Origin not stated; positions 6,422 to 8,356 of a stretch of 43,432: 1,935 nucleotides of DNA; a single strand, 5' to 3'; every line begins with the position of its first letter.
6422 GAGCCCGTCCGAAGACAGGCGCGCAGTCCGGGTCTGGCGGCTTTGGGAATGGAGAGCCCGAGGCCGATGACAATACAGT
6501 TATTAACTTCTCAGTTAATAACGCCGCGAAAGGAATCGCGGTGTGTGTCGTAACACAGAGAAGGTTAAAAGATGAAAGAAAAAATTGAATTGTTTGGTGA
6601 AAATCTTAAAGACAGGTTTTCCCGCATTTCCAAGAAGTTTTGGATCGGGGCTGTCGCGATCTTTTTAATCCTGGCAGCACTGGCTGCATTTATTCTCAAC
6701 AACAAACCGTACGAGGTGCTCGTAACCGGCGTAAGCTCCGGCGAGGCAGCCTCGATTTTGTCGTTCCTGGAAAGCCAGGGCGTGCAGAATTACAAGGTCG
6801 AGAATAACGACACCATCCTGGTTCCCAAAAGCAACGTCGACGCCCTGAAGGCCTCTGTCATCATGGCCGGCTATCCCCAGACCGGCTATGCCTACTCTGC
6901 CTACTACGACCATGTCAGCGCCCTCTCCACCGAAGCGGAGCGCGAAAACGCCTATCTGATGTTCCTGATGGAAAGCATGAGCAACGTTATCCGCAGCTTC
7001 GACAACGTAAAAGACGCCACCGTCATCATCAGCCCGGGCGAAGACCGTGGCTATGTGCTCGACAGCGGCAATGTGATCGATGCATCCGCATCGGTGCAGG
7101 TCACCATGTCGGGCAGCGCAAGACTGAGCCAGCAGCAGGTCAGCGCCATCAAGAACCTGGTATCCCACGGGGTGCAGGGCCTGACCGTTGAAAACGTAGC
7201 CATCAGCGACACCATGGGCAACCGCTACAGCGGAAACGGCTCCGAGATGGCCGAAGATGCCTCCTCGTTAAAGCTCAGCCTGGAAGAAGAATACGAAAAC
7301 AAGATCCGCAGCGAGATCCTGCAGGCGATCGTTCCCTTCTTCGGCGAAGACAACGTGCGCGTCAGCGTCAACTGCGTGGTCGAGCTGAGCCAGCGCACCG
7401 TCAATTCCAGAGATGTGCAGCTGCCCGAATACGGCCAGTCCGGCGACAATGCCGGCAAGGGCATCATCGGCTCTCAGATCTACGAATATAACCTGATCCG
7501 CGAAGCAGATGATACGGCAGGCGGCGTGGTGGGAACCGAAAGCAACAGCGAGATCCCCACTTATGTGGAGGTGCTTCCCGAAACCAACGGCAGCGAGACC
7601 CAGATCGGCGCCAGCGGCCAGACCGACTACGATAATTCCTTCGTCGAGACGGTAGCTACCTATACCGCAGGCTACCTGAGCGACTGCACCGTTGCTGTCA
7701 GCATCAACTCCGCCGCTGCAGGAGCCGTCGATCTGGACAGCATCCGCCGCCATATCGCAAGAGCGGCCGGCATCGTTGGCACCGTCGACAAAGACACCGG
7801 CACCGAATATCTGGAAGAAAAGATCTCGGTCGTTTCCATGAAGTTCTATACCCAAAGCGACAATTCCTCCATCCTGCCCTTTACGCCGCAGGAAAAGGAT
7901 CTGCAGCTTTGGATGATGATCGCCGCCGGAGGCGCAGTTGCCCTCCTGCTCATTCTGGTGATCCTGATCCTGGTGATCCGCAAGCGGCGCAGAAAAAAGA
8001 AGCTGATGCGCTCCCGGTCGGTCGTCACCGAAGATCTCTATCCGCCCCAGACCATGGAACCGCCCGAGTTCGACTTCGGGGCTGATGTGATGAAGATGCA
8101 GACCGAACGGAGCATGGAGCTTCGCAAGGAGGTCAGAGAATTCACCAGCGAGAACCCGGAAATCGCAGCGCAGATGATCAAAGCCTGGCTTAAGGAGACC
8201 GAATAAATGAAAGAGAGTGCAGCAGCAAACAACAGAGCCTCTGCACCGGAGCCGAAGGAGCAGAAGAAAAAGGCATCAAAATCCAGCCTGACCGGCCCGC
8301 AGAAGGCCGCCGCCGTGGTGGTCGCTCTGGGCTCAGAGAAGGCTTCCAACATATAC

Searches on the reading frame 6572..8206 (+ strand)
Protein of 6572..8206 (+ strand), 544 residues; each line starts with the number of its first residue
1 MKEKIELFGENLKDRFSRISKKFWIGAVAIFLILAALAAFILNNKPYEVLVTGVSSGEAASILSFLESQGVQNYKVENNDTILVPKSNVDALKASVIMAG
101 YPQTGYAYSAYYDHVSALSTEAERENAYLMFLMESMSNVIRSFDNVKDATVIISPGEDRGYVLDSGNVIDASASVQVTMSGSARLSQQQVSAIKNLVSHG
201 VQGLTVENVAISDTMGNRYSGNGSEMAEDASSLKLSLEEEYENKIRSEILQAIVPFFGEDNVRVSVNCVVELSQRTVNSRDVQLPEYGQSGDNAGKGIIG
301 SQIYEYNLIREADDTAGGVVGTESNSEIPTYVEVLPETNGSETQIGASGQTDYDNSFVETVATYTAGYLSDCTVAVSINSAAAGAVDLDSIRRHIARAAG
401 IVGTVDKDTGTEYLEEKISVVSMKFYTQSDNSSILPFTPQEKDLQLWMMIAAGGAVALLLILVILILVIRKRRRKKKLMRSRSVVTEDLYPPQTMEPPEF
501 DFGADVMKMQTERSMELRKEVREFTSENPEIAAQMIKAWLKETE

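Call 7: search_protein_families(library=pfam, proteins=[window:6572-8206:+])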
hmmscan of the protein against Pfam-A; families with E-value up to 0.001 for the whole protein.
window:6572-8206:+ (544 aa): 2 families
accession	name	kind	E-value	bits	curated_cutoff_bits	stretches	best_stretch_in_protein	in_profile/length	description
PF01514.23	YscJ_FliF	-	4e-33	115.2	24.4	1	43-218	2-176/179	Secretory protein of YscJ/FliF family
PF08345.17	YscJ_FliF_C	-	2.1e-10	41.6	23.8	1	255-403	3-134/147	Flagellar M-ring protein C-terminal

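Call 11: find_homologous_proteins(query=window:6572-8206:+, max_evalue=1e-20)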
Query window:6572-8206:+ (544 aa): 774 proteins with E <= 1e-20 among 8000 candidates; the best 120 are listed.
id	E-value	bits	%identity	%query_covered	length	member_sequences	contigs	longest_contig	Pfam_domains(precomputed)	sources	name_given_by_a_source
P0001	0.0e+0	1172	100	100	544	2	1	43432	PF08345.18,PF01514.24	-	-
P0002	7.4e-218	743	63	99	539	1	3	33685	PF08345.18,PF01514.24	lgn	-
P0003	1.0e-216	739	65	93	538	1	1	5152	PF08345.18,PF01514.24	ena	-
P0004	1.7e-216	738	63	100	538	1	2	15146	PF08345.18,PF01514.24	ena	-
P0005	2.2e-216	738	65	93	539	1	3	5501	PF08345.18,PF01514.24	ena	-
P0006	2.2e-216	738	63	100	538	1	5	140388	PF08345.18,PF01514.24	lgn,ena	-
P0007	3.5e-216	737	65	93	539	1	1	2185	PF08345.18,PF01514.24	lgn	-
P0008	6.0e-216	736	65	93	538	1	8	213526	PF08345.18,PF01514.24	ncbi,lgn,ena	-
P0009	6.1e-216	736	65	93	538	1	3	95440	PF08345.18,PF01514.24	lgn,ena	-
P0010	6.5e-216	736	63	100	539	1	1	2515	PF08345.18,PF01514.24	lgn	-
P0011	7.5e-216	736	65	93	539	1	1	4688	PF08345.18,PF01514.24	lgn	-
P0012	7.9e-216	736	65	93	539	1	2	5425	PF08345.18,PF01514.24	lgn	-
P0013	1.4e-215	735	63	100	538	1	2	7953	PF08345.18,PF01514.24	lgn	-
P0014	5.8e-215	733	63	100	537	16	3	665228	PF08345.18,PF01514.24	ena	-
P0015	9.3e-215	732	65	93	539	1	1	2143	PF08345.18,PF01514.24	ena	-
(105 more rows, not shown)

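Call 13: find_related_loci(query=A1, collection=genome_contigs, flank=3000)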
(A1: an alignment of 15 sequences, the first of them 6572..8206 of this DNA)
Query A1 (544 aa) in genome_contigs; peptide patterns used: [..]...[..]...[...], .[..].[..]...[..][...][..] (x = any residue, [..] = any of these).
508 stretches matched a pattern; 187 encode a relative of the query (tblastn E <= 1e-3); the best 80 are kept; 80 distinct loci.
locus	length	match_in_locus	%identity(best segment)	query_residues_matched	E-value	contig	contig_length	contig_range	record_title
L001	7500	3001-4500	65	39-544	0e+0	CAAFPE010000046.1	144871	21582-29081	MAG TPA_asm: uncultured Oscillospiraceae bacterium, isolate HGM13113, WGS project CAAFPE010000000 data, contig: SRS25523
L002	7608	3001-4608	63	3-544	0e+0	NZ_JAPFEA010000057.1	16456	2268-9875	MAG: Intestinimonas sp. isolate bin_14_LilbubCat k141_14783, whole genome shotgun sequence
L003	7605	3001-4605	60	1-540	0e+0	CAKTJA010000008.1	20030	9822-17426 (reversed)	MAG: uncultured Oscillospiraceae bacterium isolate REFINED_METABAT215_TOP10_CONTIGS_1500_ASSEMBLY_K77_MERGED__Hadza_PheC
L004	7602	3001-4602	61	1-541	0e+0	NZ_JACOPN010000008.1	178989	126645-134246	Flintibacter faecis strain BX5 BX5_ctg008, whole genome shotgun sequence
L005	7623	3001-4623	51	1-541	2e-172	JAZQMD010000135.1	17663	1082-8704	MAG: Oscillospiraceae bacterium isolate T1900044607_TS20190073.MAGScoT_cleanbin_000012 SGB_759_k141_3155297, whole genom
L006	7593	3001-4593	50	1-544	1e-171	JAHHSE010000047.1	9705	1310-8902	MAG: Oscillospiraceae bacterium isolate MAG048 MAG048_47, whole genome shotgun sequence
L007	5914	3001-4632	49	1-541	9e-162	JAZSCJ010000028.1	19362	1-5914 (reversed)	MAG: Oscillospiraceae bacterium isolate T1900044916_TS20190382.MAGScoT_cleanbin_000037 SGB_3337_k141_1412583, whole geno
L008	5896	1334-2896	50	3-541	1e-159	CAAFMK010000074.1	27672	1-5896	MAG TPA_asm: uncultured Oscillospiraceae bacterium, isolate HGM13109, WGS project CAAFMK010000000 data, contig: SRS15968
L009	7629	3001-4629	48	1-544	3e-159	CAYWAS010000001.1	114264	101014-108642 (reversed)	MAG TPA_asm: uncultured Oscillibacter sp. isolate SRP350583_co1_39 genome assembly, contig: NODE_181_length_114264_cov_6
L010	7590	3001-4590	48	2-541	1e-153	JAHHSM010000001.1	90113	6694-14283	MAG: Oscillospiraceae bacterium isolate MAG056 MAG056_1, whole genome shotgun sequence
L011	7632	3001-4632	48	1-541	1e-150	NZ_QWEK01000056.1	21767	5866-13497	Pseudoflavonifractor sp. 524-17 Scaffold48_1, whole genome shotgun sequence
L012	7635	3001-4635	48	1-540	2e-149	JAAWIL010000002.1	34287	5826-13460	MAG: Oscillibacter sp. isolate ABMPRH_168_1 SL341416_scaffold_3031, whole genome shotgun sequence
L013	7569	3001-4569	47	10-541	5e-149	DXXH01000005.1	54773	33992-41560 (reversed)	MAG TPA_asm: Clostridiales bacterium isolate HRGM_Genome_3706 HRGM_Genome_3706_5, whole genome shotgun sequence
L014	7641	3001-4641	49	1-540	6e-146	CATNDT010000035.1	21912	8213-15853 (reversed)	MAG TPA_asm: uncultured Oscillibacter sp. isolate MGG18533_1680015498 genome assembly, contig: ERR675667_889, whole geno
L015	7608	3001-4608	49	14-541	1e-143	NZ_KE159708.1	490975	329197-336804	Oscillibacter sp. 1-3 acPPL-supercont1.3, whole genome shotgun sequence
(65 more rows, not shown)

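Call 39: search_protein_families(library=pfam, proteins=[L002:2136-2432:-], max_evalue=0.01)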
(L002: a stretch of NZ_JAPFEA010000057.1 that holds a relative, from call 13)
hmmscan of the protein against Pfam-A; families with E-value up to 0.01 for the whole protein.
L002:2136-2432:- (98 aa): 0 families

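Call 40: search_protein_families(library=ncbifam, proteins=[window:6572-8206:+], max_evalue=0.001)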
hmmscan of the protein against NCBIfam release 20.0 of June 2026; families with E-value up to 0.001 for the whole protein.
window:6572-8206:+ (544 aa): 4 families
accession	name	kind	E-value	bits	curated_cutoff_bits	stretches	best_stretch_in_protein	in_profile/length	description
TIGR00206.1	fliF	equivalog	4.1e-38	131.7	129.75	1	18-542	18-553/555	flagellar basal-body MS-ring/collar protein FliF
TIGR02544.1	III_secr_YscJ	equivalog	1.7e-11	44.2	161.95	1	39-211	11-183/193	type III secretion system inner membrane ring lipoprotein SctJ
NF004606.0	PRK05934.1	equivalog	5.5e-06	25.8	297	1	136-243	76-173/341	type III secretion system protein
NF041738.1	GG_III-CTERM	domain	0.00018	21.3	22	1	447-474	1-28/28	GGIII-like transmembrane region-containing protein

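Call 62: find_encoding_contigs(protein=P0121, flank=6000, max_places=4)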
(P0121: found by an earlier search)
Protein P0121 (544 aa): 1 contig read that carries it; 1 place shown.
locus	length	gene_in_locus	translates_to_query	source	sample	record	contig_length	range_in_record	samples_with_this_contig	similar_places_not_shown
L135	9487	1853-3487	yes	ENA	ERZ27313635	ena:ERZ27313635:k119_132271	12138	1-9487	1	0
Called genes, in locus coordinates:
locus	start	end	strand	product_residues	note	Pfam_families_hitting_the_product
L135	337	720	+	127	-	-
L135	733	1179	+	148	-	PF00460:Flg_bb_rod (weak), PF06429:Flg_bbr_C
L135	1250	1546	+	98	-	PF02049:FliE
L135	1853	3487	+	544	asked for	PF01514:YscJ_FliF, PF08345:YscJ_FliF_C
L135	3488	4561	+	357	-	PF03448:MgtE_N (faint), PF14842:FliG_N, PF14841:FliG_M, PF14842:FliG_N, PF01706:FliG_C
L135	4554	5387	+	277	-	PF02108:FliH (weak)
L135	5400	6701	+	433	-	PF02874:ATP-synt_ab_N (weak), PF00006:ATP-synt_ab, PF18269:T3SS_ATPase_C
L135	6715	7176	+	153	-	PF02050:FliJ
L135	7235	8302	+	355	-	PF02120:Flg_hook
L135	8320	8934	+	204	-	PF03963:FlgD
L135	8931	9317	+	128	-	PF12611:Flagellar_put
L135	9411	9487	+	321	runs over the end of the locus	PF06429:Flg_bbr_C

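Call 66: find_encoding_contigs(protein=window:6572-8206:+, flank=500, max_places=4)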
Protein window:6572-8206:+ (544 aa): 1 contig read that carries it; 1 place shown.
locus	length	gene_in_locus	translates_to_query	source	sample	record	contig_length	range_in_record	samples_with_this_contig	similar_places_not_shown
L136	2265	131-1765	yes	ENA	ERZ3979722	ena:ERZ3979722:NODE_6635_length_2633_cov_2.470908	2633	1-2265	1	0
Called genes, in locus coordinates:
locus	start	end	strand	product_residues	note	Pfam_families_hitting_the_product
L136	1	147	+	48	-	?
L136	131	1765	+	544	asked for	PF01514:YscJ_FliF, PF08345:YscJ_FliF_C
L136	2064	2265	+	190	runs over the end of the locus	?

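Call 67: find_encoding_contigs(protein=P0123, flank=1000, max_places=4)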
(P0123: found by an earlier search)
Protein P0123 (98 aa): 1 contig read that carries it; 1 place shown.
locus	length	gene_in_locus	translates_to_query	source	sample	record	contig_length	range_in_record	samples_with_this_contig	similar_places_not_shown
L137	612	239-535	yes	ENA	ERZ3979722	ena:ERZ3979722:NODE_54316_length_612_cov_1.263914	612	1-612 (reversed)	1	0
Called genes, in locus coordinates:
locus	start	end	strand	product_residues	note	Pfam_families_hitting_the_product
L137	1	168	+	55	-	?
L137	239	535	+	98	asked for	PF02049:FliE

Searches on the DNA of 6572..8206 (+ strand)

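Call 15: search_rna_families(sources=[L001, L002, L003, L004, L005, L006, L007, L008, L009, L010, L011, L012, L039, L042, L044, L048, L059, L060, L075], threshold=gathering, show_alignments=4)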
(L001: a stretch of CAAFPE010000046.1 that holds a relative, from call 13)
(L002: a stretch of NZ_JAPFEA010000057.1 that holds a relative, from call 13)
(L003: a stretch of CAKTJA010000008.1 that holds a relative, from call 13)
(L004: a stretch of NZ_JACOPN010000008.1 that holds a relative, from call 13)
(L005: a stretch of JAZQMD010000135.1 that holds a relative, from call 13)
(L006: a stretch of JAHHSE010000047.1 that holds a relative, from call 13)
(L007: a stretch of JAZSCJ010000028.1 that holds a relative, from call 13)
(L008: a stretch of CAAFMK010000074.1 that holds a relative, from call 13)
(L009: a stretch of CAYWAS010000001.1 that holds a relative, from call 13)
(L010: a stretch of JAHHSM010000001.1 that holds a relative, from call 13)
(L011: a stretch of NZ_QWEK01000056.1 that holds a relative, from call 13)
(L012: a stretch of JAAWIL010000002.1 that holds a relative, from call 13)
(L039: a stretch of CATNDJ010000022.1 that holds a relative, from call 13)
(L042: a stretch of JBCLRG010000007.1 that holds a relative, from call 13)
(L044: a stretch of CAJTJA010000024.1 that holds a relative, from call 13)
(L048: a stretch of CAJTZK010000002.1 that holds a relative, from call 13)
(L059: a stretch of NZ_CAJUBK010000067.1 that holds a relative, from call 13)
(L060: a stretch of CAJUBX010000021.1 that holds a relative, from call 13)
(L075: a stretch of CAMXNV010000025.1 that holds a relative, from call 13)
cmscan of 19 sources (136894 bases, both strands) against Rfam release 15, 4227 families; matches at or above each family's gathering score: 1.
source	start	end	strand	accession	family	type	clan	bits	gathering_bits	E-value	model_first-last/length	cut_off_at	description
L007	864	935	+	RF00005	tRNA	Gene; tRNA;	CL00001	71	29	3.7e-13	1-71/71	no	tRNA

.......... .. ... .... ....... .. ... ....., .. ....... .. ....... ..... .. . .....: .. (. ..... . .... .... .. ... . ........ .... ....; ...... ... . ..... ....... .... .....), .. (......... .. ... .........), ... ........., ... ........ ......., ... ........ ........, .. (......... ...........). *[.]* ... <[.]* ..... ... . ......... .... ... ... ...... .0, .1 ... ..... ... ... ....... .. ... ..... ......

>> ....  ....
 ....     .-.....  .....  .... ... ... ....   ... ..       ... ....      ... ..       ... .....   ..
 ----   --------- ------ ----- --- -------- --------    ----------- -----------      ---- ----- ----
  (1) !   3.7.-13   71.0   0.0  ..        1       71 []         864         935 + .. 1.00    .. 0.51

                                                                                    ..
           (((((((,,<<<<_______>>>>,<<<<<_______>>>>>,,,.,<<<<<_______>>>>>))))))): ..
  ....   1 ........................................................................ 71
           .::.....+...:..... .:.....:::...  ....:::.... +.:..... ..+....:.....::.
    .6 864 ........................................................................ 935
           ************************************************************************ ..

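Call 28: search_rna_families(sources=[L013, L014, L015, L016, L017, L018, L019, L020, L021, L022, L023, L027, L029, L033, L034, L045, L050, L038, L053], threshold=gathering)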
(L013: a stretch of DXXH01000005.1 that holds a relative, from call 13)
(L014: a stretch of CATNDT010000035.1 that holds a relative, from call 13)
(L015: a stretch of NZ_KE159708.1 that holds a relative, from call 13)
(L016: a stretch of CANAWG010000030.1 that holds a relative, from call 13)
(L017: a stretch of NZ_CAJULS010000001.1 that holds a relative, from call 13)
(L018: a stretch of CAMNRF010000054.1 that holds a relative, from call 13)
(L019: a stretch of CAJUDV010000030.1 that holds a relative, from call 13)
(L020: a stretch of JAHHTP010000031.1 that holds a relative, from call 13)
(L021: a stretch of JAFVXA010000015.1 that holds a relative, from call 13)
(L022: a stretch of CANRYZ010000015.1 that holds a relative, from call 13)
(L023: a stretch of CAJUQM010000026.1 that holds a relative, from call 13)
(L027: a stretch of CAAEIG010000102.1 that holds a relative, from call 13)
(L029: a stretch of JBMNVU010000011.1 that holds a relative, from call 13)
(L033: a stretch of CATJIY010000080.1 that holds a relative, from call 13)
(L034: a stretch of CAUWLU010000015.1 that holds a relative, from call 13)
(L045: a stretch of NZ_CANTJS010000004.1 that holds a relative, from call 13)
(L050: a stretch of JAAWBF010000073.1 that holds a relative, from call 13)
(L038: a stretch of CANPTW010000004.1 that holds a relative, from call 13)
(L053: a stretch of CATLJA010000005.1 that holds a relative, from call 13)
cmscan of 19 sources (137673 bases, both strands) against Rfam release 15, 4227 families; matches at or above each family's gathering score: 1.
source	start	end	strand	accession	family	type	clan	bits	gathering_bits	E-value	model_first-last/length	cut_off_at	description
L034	178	526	-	RF00023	tmRNA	Gene;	CL00001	164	47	1.4e-64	1-374/374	no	transfer-messenger RNA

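Call 53: search_rna_families(sources=[L024, L025, L026, L028, L030, L031, L032, L035, L036, L037, L040, L041, L043, L046, L047, L049, L051, L052, L054, L055], threshold=gathering)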
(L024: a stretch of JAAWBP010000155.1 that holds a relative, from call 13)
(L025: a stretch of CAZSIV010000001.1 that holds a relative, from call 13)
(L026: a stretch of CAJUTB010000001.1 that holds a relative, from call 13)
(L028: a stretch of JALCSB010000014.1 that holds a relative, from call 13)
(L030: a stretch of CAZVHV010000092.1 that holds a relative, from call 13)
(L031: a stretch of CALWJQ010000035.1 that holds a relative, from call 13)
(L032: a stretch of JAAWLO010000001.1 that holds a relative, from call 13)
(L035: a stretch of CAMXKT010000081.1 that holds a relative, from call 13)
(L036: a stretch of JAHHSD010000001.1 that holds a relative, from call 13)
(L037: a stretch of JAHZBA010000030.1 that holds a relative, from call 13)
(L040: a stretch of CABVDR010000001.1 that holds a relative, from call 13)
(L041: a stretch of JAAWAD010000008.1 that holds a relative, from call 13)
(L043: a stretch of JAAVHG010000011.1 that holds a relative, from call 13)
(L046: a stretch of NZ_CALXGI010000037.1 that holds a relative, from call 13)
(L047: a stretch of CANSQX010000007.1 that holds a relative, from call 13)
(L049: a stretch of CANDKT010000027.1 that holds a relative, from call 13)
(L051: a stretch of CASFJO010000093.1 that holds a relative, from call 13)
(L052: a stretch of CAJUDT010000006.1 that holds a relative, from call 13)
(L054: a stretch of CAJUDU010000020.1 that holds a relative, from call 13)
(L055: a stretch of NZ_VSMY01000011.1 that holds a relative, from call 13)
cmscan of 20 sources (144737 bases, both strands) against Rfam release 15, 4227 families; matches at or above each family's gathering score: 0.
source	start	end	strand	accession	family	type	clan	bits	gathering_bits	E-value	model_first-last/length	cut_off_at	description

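Call 54: search_rna_families(sources=[L056, L057, L058, L061, L062, L063, L064, L065, L066, L067, L068, L069, L070, L071, L072, L073, L074, L076, L077, L078], threshold=gathering)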
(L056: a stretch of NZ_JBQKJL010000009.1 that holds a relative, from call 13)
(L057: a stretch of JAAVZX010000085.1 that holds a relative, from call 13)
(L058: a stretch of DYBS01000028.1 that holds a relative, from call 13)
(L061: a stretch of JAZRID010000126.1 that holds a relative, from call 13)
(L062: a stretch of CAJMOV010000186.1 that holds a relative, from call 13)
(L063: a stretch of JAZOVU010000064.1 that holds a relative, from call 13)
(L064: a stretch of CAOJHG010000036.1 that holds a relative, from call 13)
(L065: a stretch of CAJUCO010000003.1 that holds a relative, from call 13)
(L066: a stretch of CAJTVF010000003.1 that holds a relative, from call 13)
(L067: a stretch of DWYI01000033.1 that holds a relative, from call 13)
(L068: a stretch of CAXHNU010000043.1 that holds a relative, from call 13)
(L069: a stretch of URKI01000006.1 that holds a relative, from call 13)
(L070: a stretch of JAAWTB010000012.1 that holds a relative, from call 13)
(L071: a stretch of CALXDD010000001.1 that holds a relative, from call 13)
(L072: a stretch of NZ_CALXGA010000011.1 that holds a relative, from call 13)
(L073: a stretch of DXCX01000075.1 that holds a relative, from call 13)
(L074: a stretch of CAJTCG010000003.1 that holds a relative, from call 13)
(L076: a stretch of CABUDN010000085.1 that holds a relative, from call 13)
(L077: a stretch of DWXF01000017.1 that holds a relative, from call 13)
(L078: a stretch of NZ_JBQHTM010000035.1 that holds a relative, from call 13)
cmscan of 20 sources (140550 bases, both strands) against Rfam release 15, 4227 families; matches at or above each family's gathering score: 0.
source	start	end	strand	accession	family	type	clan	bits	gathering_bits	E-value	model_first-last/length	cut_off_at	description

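Call 55: search_rna_families(sources=[L079, L080, L101, L093, L081, L091, L088, L097], threshold=gathering, show_alignments=2)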
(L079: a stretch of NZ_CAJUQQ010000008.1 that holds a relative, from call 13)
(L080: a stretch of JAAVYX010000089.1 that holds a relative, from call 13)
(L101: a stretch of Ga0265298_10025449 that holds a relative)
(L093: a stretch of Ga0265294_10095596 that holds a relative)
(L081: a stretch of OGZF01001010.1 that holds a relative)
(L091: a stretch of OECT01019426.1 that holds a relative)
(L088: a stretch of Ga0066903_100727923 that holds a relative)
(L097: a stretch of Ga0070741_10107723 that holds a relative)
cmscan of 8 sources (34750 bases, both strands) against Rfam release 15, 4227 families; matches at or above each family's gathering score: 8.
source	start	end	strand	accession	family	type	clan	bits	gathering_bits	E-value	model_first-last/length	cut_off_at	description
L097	2402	2488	-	RF01051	c-di-GMP-I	Cis-reg; riboswitch;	CL00126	77.6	35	8.3e-14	1-87/87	no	c-di-GMP-I riboswitch aptamer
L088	195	282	+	RF01051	c-di-GMP-I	Cis-reg; riboswitch;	CL00126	71.3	35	3e-12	1-87/87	no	c-di-GMP-I riboswitch aptamer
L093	1362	1435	-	RF01051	c-di-GMP-I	Cis-reg; riboswitch;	CL00126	57.2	35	8.3e-09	1-87/87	no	c-di-GMP-I riboswitch aptamer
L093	1487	1560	-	RF01051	c-di-GMP-I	Cis-reg; riboswitch;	CL00126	57.1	35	8.9e-09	1-87/87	no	c-di-GMP-I riboswitch aptamer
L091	1051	1126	-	RF01051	c-di-GMP-I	Cis-reg; riboswitch;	CL00126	56.2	35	1.5e-08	1-87/87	no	c-di-GMP-I riboswitch aptamer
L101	5756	5832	-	RF01051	c-di-GMP-I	Cis-reg; riboswitch;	CL00126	55.2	35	2.6e-08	1-87/87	no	c-di-GMP-I riboswitch aptamer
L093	1196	1269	-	RF01051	c-di-GMP-I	Cis-reg; riboswitch;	CL00126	55.2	35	2.5e-08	1-87/87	no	c-di-GMP-I riboswitch aptamer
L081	1128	1201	-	RF01051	c-di-GMP-I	Cis-reg; riboswitch;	CL00126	55.2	35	2.5e-08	1-87/87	no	c-di-GMP-I riboswitch aptamer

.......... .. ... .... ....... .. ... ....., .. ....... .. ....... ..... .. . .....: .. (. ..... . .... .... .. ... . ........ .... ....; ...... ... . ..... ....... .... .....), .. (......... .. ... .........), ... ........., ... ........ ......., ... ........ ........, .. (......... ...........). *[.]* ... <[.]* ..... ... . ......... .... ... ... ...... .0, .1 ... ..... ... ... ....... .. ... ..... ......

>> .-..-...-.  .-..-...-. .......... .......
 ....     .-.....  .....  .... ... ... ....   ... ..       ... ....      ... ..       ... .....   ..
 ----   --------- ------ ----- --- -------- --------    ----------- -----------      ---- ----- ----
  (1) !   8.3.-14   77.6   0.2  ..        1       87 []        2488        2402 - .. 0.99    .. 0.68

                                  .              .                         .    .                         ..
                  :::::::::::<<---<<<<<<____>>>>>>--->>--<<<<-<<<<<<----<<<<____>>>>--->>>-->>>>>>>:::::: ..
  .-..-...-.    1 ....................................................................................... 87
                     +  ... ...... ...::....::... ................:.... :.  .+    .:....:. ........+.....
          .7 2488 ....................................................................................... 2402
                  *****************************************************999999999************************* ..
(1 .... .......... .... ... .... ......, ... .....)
